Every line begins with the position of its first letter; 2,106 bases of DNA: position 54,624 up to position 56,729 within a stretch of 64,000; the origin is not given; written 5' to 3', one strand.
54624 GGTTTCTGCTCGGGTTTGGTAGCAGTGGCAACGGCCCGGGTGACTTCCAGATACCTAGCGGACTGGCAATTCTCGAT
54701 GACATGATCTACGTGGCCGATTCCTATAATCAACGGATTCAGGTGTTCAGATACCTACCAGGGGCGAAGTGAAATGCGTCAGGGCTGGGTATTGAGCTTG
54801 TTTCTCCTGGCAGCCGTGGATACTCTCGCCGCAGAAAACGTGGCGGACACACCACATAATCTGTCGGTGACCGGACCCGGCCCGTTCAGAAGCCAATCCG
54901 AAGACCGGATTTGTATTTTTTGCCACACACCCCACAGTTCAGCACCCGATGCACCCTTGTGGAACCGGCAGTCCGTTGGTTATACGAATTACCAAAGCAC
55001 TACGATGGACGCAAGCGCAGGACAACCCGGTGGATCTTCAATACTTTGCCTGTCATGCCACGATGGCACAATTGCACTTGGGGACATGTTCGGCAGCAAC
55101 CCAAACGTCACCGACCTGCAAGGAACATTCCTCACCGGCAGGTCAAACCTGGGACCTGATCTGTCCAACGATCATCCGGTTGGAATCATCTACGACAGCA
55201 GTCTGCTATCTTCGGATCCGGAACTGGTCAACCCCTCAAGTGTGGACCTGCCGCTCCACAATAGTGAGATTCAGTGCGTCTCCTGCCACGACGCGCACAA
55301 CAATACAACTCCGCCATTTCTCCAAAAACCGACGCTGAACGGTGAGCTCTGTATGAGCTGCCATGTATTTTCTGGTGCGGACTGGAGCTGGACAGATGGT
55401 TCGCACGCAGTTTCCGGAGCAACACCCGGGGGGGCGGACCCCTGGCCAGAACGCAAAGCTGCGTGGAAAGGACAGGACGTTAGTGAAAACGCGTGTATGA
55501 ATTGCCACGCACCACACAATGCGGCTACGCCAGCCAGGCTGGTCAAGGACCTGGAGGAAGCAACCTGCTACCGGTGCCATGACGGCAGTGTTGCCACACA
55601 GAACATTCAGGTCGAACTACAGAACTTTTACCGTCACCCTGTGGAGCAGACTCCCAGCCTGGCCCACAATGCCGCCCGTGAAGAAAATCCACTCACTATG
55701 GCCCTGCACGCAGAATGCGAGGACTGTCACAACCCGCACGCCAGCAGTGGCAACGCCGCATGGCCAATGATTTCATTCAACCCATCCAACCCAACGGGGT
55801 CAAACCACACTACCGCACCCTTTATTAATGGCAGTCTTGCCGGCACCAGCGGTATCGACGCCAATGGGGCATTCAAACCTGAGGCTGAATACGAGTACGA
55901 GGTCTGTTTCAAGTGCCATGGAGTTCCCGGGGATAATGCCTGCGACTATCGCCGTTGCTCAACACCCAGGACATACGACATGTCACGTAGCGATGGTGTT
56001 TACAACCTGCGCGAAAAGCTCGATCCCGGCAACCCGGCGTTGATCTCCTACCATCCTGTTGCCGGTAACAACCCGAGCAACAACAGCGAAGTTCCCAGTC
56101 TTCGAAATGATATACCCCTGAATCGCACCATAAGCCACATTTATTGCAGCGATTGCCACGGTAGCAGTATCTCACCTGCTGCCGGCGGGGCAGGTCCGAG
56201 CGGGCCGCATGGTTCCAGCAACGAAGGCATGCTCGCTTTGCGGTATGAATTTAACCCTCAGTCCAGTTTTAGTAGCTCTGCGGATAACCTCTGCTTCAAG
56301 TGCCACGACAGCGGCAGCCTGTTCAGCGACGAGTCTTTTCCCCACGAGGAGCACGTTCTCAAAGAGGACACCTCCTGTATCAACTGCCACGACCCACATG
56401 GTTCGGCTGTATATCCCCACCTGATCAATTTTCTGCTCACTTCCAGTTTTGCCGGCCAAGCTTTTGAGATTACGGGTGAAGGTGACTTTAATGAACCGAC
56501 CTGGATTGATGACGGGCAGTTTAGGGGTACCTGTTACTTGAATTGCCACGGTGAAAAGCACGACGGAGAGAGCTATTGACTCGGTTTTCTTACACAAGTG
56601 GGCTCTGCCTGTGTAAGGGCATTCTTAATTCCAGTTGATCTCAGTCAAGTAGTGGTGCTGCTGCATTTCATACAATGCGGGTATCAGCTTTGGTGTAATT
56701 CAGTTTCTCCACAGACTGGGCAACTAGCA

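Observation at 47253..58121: Haem-rich cytochrome / NHL-propeller / beta-barrel cluster filling the trpE-trpG gap: candidate undescribed outer-membrane electron conduit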

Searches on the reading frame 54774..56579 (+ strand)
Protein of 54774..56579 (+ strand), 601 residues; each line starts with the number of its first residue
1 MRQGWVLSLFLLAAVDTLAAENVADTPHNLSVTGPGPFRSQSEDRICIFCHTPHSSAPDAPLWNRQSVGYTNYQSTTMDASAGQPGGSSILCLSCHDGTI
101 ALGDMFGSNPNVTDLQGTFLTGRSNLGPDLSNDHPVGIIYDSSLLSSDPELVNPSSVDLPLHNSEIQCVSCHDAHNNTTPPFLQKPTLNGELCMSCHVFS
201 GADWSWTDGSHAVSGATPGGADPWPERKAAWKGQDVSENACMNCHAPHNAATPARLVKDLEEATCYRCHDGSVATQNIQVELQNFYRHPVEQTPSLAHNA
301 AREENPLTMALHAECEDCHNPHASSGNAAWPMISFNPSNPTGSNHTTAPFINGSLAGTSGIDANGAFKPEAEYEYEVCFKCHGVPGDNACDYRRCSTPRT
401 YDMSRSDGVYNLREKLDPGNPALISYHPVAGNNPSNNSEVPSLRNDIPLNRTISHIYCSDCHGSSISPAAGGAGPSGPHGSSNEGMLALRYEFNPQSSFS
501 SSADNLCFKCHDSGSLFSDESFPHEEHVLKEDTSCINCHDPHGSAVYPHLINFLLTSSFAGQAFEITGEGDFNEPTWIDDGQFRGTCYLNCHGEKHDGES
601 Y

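Call 3: search_protein_families(library=pfam, proteins=[window:54774-56579:+], max_evalue=0.01)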
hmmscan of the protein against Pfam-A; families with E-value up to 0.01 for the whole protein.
window:54774-56579:+ (601 aa): 5 families
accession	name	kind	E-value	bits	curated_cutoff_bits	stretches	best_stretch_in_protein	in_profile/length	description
PF09699.15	Paired_CXXCH_1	-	5.9e-32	109.5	20.6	4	236-271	4-38/41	Doubled CXXCH motif (Paired_CXXCH_1)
PF14522.11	Cytochrome_C7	-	4.4e-10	39.7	24.8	0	456-540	14-67/67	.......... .7 and related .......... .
PF22113.1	Mtrc-MtrF_II-IV_dom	-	1.8e-08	34.5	30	1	236-382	4-127/176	Outer membrane cytochrome MtrC/MtrF-like, domains II/IV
PF14537.11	Cytochrom_c3_2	-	1.8e-07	32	25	0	162-197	54-78/79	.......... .3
PF22678.1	Cytochrom_c_NrfB-like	-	0.0014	19.5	27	1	490-544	19-70/89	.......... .-type protein NrfB-like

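Call 4: search_protein_families(library=ncbifam, proteins=[window:54774-56579:+], max_evalue=0.01)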
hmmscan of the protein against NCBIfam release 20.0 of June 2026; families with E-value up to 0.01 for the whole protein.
window:54774-56579:+ (601 aa): 7 families
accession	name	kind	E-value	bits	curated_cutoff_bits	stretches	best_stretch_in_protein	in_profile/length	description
TIGR01905.1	paired_CXXCH_1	subfamily_domain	7.6e-19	67.3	25.2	2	236-271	4-38/41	doubled CXXCH domain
TIGR03508.1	decahem_SO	subfamily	7.1e-17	61.7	192.2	3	159-198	137-175/258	DmsE family decaheme c-type cytochrome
NF041028.1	decahem_GSU2203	exception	7.8e-13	48.3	325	3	236-328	123-190/317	GSU2203 family decaheme c-type cytochrome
NF008659.0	PRK11659.1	equivalog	1.9e-06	27.7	184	1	454-543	74-146/188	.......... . nitrite reductase pentaheme subunit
TIGR03146.1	cyt_nit_nrfB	equivalog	6.9e-05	23.2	166.6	0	454-543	39-120/145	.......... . nitrite reductase pentaheme subunit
NF045713.1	CxxCH_16_HmcA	equivalog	0.0001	21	400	1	235-331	171-245/541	sulfate respiration complex hexadecaheme cytochrome HmcA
TIGR03153.1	cytochr_NrfH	equivalog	0.0032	17.5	134.2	0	230-270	94-134/138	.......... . nitrite reductase small subunit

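Call 6: search_solved_structures(query=window:54774-56579:+, max_evalue=1, show_alignments=2)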
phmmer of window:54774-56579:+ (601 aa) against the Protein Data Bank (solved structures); distinct sequences matched with E-value up to 1: 9.
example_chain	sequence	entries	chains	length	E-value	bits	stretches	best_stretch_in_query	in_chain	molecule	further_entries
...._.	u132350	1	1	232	1.3e-30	109.8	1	8-197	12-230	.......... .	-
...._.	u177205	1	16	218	6.5e-24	87.6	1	9-197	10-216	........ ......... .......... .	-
6r2q_A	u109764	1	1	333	0.00046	22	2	160-202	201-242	Cystathionine beta-synthase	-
6et5_C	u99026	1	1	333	0.059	15.1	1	219-272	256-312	Photosynthetic reaction center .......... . subunit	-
1dxr_C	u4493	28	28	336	0.06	15.1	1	219-272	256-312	PHOTOSYNTHETIC REACTION CENTER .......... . SUBUNIT | PHOTOSYNTHETIC REACTION CENTER | Photosynthetic reaction center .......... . subunit precursor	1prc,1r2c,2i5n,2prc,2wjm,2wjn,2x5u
1vrn_C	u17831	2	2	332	0.065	14.9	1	219-272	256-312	Photosynthetic reaction center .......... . subunit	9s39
2jbl_C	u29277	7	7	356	0.071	14.8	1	219-272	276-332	PHOTOSYNTHETIC REACTION CENTER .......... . SUBUNIT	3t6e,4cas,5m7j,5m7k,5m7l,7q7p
3t6d_C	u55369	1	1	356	0.12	14.1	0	218-273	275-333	Photosynthetic reaction center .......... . subunit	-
1jmx_A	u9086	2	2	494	0.56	11.8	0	263-330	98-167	Amine Dehydrogenase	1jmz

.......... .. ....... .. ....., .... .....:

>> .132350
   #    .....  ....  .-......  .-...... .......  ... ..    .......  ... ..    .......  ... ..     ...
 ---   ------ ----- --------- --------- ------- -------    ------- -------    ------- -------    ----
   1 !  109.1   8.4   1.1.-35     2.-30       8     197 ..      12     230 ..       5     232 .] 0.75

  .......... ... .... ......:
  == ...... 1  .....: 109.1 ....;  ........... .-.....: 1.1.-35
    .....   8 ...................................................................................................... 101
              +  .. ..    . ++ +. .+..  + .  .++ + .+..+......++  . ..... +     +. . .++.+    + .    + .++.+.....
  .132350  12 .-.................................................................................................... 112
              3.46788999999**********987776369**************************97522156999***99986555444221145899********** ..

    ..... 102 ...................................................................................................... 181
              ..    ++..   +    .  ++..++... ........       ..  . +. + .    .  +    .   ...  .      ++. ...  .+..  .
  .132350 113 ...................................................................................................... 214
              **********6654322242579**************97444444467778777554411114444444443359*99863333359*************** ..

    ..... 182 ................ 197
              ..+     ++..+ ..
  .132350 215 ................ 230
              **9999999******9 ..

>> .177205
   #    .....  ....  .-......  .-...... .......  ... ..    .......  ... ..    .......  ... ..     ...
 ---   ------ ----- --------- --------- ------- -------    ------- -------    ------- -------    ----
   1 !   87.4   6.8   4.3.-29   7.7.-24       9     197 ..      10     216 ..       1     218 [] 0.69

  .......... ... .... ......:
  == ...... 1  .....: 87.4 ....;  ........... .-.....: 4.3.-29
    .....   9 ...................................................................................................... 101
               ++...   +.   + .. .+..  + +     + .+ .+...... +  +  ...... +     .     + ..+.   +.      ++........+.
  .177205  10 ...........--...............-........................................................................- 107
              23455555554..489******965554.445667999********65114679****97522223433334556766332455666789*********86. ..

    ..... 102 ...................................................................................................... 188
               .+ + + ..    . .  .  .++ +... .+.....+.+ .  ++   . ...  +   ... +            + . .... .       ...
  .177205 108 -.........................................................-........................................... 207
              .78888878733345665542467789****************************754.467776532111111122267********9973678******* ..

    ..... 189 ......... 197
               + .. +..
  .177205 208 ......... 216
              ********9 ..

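Call 31: find_homologous_proteins(query=window:54774-56579:+, max_evalue=0.00001)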
Query window:54774-56579:+ (601 aa): 4852 proteins with E <= 0.00001 among 8000 candidates; the best 120 are listed.
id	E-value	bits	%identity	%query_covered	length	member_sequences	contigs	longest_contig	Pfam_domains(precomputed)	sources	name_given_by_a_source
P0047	0.0e+0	1430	100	100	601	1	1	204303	PF09699.16,PF14537.12,PF14522.12,PF22113.2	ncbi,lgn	-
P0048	0.0e+0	1130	78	100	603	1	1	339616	PF09699.16,PF14537.12,PF14522.12,PF22113.2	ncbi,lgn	-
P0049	0.0e+0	1026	71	100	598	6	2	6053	PF09699.16,PF14537.12,PF14522.12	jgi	-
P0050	0.0e+0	1011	71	100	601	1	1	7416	PF09699.16,PF14537.12,PF22678.2,PF14522.12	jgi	-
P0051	0.0e+0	1010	70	100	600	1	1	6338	PF09699.16,PF14537.12,PF22678.2,PF14522.12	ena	-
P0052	5.6e-293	991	67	100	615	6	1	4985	PF09699.16,PF14537.12,PF14522.12,PF22113.2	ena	-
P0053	7.0e-292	988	69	100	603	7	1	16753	PF09699.16,PF14537.12,PF22678.2,PF14522.12,PF22113.2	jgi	jgi:predicted CXXCH cytochrome family protein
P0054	6.7e-290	981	68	100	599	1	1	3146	PF09699.16,PF14537.12,PF14522.12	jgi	-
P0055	3.7e-285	966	67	100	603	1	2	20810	PF09699.16,PF14537.12,PF14522.12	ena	-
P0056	7.5e-284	961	68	97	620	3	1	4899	PF09699.16,PF14537.12,PF14522.12,PF22113.2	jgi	jgi:predicted CXXCH cytochrome family protein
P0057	1.1e-276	938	64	100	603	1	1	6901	PF09699.16,PF14537.12,PF14522.12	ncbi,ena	-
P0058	2.3e-269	913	65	100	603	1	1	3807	PF09699.16,PF14537.12,PF14522.12,PF22113.2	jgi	-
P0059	5.5e-269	912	65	97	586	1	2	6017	PF09699.16,PF14537.12,PF14522.12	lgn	-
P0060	8.1e-267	905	64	100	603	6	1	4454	PF09699.16,PF14537.12,PF14522.12,PF22113.2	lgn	-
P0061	7.3e-265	899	63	100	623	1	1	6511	PF09699.16,PF14537.12,PF14522.12,PF22113.2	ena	-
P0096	2.4e-231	788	55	100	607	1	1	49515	PF09699.16,PF14537.12,PF22678.2,PF14522.12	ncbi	ncbi:MAG: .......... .3 family protein [Kiloniellaceae bacterium]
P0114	5.6e-209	714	52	98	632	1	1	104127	PF09699.16,PF14537.12,PF14522.12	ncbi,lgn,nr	ncbi:MAG: hypothetical protein HYV63_00825 [Candidatus Schekmanbacteria bacterium]|nr:hypothetical p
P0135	6.9e-185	634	49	99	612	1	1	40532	PF09699.16,PF14537.12,PF14522.12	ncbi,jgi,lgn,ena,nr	ncbi:MAG: hypothetical protein OEY67_00825 [Gammaproteobacteria bacterium]|nr:hypothetical protein [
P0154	3.0e-163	563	45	99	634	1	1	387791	PF09699.16,PF14537.12,PF22678.2,PF14522.12,PF22113.2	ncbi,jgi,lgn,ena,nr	ncbi:MAG: hypothetical protein OEZ10_10810 [Gammaproteobacteria bacterium]|nr:hypothetical protein [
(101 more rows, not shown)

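Call 33: find_encoding_contigs(protein=P0154, flank=10000, max_places=2)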
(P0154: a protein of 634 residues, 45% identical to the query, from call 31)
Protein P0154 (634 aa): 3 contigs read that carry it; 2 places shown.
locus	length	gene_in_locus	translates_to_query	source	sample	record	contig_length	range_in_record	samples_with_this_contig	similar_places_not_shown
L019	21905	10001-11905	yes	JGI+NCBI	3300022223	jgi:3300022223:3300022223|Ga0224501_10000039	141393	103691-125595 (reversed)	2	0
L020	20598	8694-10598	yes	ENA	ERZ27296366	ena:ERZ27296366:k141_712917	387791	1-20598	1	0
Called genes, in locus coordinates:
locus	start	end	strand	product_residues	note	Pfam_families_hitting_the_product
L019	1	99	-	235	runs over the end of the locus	PF04340:DUF484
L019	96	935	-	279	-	PF01678:DAP_epimerase, PF02567:PhzC-PhzF (weak), PF01678:DAP_epimerase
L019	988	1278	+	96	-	-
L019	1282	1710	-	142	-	PF13380:CoA_binding_2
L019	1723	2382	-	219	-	PF13489:Methyltransf_23, PF00891:Methyltransf_2, PF01209:Ubie_methyltran, PF05175:MTS, PF08241:Methyltransf_11, PF08242:Methyltransf_12, PF13649:Methyltransf_25, PF13847:Methyltransf_31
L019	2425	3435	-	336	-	PF13624:SurA_N_3, PF13145:Rotamase_2, PF13616:Rotamase_3, PF00639:Rotamase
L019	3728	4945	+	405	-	PF08450:SGL (faint), PF06739:SBBP (faint), PF25021:TEN_NHL (faint), PF01731:Arylesterase (faint), PF17170:DUF5128 (weak), PF01436:NHL (weak)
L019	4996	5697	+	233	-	PF14522:Cytochrome_C7 (faint), PF14537:Cytochrom_c3_2 (faint), PF09699:Paired_CXXCH_1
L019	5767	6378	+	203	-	PF14522:Cytochrome_C7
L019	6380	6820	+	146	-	PF14522:Cytochrome_C7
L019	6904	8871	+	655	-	-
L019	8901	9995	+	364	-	PF01436:NHL (faint), PF08450:SGL (faint), PF01731:Arylesterase (faint), PF17170:DUF5128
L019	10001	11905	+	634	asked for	PF14537:Cytochrom_c3_2 (faint), PF22113:Mtrc-MtrF_II-IV_dom (faint), PF22678:Cytochrom_c_NrfB-like (faint), PF14522:Cytochrome_C7 (faint), PF09699:Paired_CXXCH_1 (weak)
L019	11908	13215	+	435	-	PF07617:DUF1579 (faint), PF22847:Glyco_hydro_43_rel (faint)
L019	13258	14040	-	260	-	PF01797:Y1_Tnp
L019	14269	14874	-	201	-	PF00578:AhpC-TSA, PF08534:Redoxin, PF13911:AhpC-TSA_2 (weak)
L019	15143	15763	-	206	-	PF00578:AhpC-TSA, PF08534:Redoxin, PF13911:AhpC-TSA_2 (weak)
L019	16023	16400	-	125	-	-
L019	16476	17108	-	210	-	PF07295:DUF1451 (weak), PF23455:DUF7129 (faint)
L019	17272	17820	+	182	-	PF00578:AhpC-TSA, PF08534:Redoxin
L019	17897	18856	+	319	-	PF13599:Pentapeptide_4 (faint), PF00805:Pentapeptide (weak), PF07885:Ion_trans_2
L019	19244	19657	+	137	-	PF00571:CBS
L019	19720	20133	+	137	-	PF00571:CBS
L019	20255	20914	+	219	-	PF02163:Peptidase_M50 (weak)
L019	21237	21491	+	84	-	PF13937:DUF4212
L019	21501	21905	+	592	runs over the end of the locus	PF00474:SSF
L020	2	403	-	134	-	?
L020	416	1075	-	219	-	PF13489:Methyltransf_23, PF00891:Methyltransf_2, PF01209:Ubie_methyltran, PF05175:MTS, PF08241:Methyltransf_11, PF08242:Methyltransf_12, PF13649:Methyltransf_25, PF13847:Methyltransf_31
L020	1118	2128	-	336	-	PF13624:SurA_N_3, PF13145:Rotamase_2, PF13616:Rotamase_3, PF00639:Rotamase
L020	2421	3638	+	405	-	PF08450:SGL (faint), PF06739:SBBP (faint), PF25021:TEN_NHL (faint), PF01731:Arylesterase (faint), PF17170:DUF5128 (weak), PF01436:NHL (weak)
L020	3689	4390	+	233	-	PF14522:Cytochrome_C7 (faint), PF14537:Cytochrom_c3_2 (faint), PF09699:Paired_CXXCH_1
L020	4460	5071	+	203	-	PF14522:Cytochrome_C7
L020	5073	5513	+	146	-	PF14522:Cytochrome_C7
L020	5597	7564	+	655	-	-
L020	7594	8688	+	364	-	PF01436:NHL (faint), PF08450:SGL (faint), PF01731:Arylesterase (faint), PF17170:DUF5128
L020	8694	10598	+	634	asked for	PF14537:Cytochrom_c3_2 (faint), PF22113:Mtrc-MtrF_II-IV_dom (faint), PF22678:Cytochrom_c_NrfB-like (faint), PF14522:Cytochrome_C7 (faint), PF09699:Paired_CXXCH_1 (weak)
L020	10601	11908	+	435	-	PF07617:DUF1579 (faint), PF22847:Glyco_hydro_43_rel (faint)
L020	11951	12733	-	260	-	PF01797:Y1_Tnp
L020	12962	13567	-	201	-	PF00578:AhpC-TSA, PF08534:Redoxin, PF13911:AhpC-TSA_2 (weak)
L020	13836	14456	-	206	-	PF00578:AhpC-TSA, PF08534:Redoxin, PF13911:AhpC-TSA_2 (weak)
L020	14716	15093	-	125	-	-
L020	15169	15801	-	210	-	PF07295:DUF1451 (weak), PF23455:DUF7129 (faint)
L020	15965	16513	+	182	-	PF00578:AhpC-TSA, PF08534:Redoxin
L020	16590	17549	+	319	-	PF13599:Pentapeptide_4 (faint), PF00805:Pentapeptide (weak), PF07885:Ion_trans_2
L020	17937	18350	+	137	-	PF00571:CBS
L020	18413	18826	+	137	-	PF00571:CBS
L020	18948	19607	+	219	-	PF02163:Peptidase_M50 (weak)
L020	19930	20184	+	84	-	PF13937:DUF4212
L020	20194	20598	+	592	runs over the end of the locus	PF00474:SSF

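Call 75: search_protein_families(library=pfam, proteins=[L019:11908-13215:+], max_evalue=0.00001)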
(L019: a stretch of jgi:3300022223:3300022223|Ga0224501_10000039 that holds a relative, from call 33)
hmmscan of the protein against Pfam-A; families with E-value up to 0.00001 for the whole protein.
L019:11908-13215:+ (435 aa): 1 family
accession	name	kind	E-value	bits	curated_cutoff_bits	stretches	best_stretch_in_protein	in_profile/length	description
PF07617.17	DUF1579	-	3.8e-07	30.6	25.2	0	94-119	57-82/155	Protein of unknown function (DUF1579)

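Call 83: predict_structure(alignment_id=A6)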
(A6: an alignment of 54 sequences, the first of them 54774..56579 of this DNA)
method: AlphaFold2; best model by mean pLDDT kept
length: 601 residues; sequences in the alignment: 54
mean_pLDDT: 61.9   pTM: 0.61
mean pLDDT of the five models: 61.9, 55.3, 54.7, 53.8, 45.7
residues with pLDDT >= 90: 19; 70-90: 213; 50-70: 182; < 50: 187
segments of 3 or more residues with pLDDT < 50: 15-22, 46-91, 93-136, 175-179, 249-264, 268-302, 311-314, 390-401, 480-491, 499-501
pLDDT, mean of each block of 10 residues (from residue 1): 83 50 53 58 49 40 38 37 40 45 38 39 40 51 66 70 64 52 68 75 71 68 57 70 56 45 47 37 43 40 59 56 64 70 72 76 83 80 67 39 71 71 61 66 77 74 69 60 41 55 65 85 85 80 76 76 83 89 87 90 81
secondary structure, 60 per line:
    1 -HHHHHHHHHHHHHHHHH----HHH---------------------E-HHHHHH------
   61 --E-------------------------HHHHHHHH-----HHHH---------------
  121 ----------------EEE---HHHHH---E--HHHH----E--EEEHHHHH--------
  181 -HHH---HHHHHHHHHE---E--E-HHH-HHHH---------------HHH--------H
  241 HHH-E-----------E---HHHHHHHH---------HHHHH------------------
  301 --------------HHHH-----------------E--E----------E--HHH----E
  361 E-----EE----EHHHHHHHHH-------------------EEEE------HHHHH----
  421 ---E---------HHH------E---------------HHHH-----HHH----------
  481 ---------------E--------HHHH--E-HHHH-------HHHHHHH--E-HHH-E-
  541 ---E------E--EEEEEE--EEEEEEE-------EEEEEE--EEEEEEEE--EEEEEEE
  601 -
elements in order: H2-18 H49-54 H89-96 H102-105 E137-139 H143-147 H154-157 E165-167 H168-172 H188-196 H210-213 H240-243 H261-268 H278-282 H315-318 H374-382 E402-405 H412-416 H459-462 H505-508 H513-516 H524-530 E554-559 E562-568 E576-581 E584-591 E594-600

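Call 84: find_encoding_contigs(protein=P0135, flank=10000, max_places=1)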
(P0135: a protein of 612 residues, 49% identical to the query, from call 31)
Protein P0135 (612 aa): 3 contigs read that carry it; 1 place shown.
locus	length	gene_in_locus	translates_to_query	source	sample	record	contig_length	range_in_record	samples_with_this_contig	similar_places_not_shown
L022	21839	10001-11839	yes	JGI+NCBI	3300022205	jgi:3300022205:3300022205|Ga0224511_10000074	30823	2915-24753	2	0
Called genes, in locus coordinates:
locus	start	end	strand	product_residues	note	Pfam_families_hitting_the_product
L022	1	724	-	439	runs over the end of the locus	PF14258:DUF4350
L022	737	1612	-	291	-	PF13559:DUF4129 (faint)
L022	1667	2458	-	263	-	PF06790:UPF0259, PF25231:DUF7847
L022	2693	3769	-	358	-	PF13624:SurA_N_3, PF13145:Rotamase_2, PF13616:Rotamase_3, PF00639:Rotamase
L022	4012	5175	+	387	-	PF08450:SGL (faint), PF25021:TEN_NHL (faint), PF06739:SBBP (faint), PF01436:NHL (faint), PF01731:Arylesterase (faint), PF17170:DUF5128 (weak)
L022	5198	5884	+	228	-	PF14522:Cytochrome_C7 (faint), PF14537:Cytochrom_c3_2 (faint), PF09699:Paired_CXXCH_1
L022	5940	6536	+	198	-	PF14522:Cytochrome_C7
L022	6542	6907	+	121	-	PF14522:Cytochrome_C7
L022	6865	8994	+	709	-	-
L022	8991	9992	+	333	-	PF01731:Arylesterase (faint), PF25021:TEN_NHL (faint), PF01436:NHL (faint), PF08450:SGL (faint), PF17170:DUF5128 (weak)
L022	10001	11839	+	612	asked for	PF14522:Cytochrome_C7 (faint), PF14537:Cytochrom_c3_2 (faint), PF09699:Paired_CXXCH_1 (weak)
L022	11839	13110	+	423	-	PF22847:Glyco_hydro_43_rel (faint)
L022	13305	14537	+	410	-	PF04235:DUF418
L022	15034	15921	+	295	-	PF04151:PPC (weak)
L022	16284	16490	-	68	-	-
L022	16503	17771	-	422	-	PF02696:SelO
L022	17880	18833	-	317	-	-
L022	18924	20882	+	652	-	PF02776:TPP_enzyme_N, PF00205:TPP_enzyme_M, PF02775:TPP_enzyme_C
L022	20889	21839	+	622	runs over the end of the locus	-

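Call 85: find_encoding_contigs(protein=P0114, flank=10000, max_places=1)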
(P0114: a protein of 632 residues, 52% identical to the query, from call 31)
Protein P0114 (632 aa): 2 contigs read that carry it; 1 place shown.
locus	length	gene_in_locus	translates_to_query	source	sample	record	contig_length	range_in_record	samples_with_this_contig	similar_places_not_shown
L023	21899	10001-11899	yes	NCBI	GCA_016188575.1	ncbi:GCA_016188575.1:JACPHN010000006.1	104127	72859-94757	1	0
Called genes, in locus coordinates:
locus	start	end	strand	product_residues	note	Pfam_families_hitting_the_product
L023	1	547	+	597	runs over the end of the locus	PF02518:HATPase_c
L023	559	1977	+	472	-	PF00072:Response_reg, PF00158:Sigma54_activat, PF14532:Sigma54_activ_2, PF07728:AAA_5 (weak), PF02954:HTH_8 (faint), PF25601:AAA_lid_14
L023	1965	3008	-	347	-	PF13623:SurA_N_2, PF13624:SurA_N_3, PF13145:Rotamase_2, PF13616:Rotamase_3, PF00639:Rotamase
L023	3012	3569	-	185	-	-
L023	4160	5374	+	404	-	PF08450:SGL, PF17170:DUF5128 (faint), PF25021:TEN_NHL (faint), PF06739:SBBP (faint), PF01436:NHL (weak)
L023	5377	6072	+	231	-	PF14522:Cytochrome_C7 (faint), PF09699:Paired_CXXCH_1 (weak)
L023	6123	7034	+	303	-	PF14522:Cytochrome_C7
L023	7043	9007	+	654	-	-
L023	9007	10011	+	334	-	PF08450:SGL (faint), PF17170:DUF5128 (faint), PF01436:NHL (weak)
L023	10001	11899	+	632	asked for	PF14522:Cytochrome_C7 (faint), PF14537:Cytochrom_c3_2 (faint), PF09699:Paired_CXXCH_1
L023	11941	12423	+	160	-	PF14522:Cytochrome_C7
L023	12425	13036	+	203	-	PF02085:Cytochrom_CIII (faint), PF14522:Cytochrome_C7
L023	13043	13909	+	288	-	-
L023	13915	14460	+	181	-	PF14522:Cytochrome_C7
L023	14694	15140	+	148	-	PF14522:Cytochrome_C7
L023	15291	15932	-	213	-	-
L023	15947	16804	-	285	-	PF14522:Cytochrome_C7 (faint), PF14537:Cytochrom_c3_2 (faint), PF09699:Paired_CXXCH_1 (weak)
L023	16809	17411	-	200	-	-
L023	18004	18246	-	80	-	-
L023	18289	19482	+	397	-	PF16317:Glyco_hydro_99 (weak)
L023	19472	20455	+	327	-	-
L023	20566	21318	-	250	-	PF02353:CMAS (weak), PF13489:Methyltransf_23, PF13847:Methyltransf_31 (weak), PF08241:Methyltransf_11 (weak), PF08242:Methyltransf_12, PF13649:Methyltransf_25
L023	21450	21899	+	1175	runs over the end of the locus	PF07714:PK_Tyr_Ser-Thr, PF00069:Pkinase, PF13191:AAA_16, PF17874:TPR_MalT (faint), PF00515:TPR_1 (faint), PF13424:TPR_12 (weak)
